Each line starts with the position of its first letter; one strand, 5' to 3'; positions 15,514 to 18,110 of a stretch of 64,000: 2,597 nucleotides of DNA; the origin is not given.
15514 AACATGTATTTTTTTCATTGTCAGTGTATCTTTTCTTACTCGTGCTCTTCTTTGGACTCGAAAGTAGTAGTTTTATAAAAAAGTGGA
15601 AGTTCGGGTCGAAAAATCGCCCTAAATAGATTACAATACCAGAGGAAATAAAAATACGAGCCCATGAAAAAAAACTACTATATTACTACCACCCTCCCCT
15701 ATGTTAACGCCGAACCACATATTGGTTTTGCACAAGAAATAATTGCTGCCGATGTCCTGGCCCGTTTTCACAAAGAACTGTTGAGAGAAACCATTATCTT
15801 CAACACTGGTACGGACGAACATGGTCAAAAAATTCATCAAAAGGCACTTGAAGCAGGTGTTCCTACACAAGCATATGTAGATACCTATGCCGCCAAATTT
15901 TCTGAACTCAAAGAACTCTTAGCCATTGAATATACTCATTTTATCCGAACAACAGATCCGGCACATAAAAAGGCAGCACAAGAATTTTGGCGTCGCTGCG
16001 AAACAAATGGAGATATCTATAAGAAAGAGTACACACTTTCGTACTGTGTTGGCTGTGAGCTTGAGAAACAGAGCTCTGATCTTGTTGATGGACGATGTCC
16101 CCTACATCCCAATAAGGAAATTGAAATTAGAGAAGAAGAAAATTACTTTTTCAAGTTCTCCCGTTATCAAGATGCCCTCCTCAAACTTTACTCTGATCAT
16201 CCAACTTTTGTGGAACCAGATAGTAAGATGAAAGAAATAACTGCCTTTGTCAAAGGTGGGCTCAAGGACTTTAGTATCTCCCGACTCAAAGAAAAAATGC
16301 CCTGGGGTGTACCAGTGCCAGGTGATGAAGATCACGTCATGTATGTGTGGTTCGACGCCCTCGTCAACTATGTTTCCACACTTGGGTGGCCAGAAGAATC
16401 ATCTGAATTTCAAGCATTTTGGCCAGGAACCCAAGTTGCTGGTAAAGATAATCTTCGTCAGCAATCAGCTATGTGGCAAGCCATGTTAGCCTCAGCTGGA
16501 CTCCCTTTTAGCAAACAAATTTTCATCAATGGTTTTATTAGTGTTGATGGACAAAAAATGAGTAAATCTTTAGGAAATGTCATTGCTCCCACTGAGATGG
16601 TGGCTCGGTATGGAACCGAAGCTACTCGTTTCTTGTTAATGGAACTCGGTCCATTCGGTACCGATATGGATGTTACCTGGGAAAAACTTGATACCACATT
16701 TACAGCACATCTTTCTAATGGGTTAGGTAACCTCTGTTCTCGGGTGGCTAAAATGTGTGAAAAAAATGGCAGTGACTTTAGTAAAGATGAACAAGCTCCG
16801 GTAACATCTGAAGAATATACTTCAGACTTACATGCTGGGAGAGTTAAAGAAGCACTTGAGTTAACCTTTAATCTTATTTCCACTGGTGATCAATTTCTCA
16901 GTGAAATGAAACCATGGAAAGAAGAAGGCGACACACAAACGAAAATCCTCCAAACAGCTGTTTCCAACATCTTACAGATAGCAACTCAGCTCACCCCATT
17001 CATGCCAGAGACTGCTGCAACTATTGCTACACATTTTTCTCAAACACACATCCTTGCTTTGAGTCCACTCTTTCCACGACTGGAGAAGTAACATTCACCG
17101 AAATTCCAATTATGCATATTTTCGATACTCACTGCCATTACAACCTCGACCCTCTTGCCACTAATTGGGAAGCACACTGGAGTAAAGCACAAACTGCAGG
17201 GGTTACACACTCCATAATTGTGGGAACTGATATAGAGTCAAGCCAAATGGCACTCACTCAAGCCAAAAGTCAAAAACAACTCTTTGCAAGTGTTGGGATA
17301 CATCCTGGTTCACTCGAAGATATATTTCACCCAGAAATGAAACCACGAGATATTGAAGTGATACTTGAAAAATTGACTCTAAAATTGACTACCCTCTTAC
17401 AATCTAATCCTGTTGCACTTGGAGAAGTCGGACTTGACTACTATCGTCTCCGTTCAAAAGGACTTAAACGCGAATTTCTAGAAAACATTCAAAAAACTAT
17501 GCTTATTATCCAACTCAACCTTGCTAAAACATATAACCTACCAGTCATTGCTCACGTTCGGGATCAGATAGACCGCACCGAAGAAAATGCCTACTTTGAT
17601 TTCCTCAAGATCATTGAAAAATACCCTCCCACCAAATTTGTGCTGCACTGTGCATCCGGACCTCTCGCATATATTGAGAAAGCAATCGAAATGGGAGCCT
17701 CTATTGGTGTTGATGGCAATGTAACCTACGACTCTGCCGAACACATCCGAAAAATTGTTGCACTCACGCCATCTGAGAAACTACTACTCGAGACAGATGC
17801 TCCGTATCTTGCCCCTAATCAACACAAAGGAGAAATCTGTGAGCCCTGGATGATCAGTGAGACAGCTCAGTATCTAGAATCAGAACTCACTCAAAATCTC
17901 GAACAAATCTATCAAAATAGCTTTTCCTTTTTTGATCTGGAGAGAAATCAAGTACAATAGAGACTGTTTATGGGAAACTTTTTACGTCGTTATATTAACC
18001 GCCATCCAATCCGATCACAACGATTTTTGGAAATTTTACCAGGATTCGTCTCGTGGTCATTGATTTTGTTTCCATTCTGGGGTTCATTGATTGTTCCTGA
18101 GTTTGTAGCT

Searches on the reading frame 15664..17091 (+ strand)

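Call 48: search_protein_families(library=pfam, proteins=[window:15664-17091:+], max_evalue=0.00001)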
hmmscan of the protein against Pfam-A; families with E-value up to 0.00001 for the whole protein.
window:15664-17091:+ (475 aa): 3 families
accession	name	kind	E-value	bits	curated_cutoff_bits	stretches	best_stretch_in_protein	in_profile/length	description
PF09334.17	tRNA-synt_1g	-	1.4e-90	304.3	20.1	2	134-361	158-390/391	tRNA synthetases class I (M)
PF00133.28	tRNA-synt_1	-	3.7e-30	105.4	22.7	2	223-336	296-412/414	tRNA synthetases class I (I, L, M and V)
PF01406.26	tRNA-synt_1e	-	1.7e-12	47.8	27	1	276-327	231-282/301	tRNA synthetases class I (C) catalytic domain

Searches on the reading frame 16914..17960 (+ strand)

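Call 48: search_protein_families(library=pfam, proteins=[window:16914-17960:+], max_evalue=0.00001)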
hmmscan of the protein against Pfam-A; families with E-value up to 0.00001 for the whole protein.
window:16914-17960:+ (348 aa): 1 family
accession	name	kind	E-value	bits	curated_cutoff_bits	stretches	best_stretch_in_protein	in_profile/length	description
PF01026.27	TatD_DNase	-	3.4e-54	184.3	27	1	70-335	1-243/253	TatD related DNase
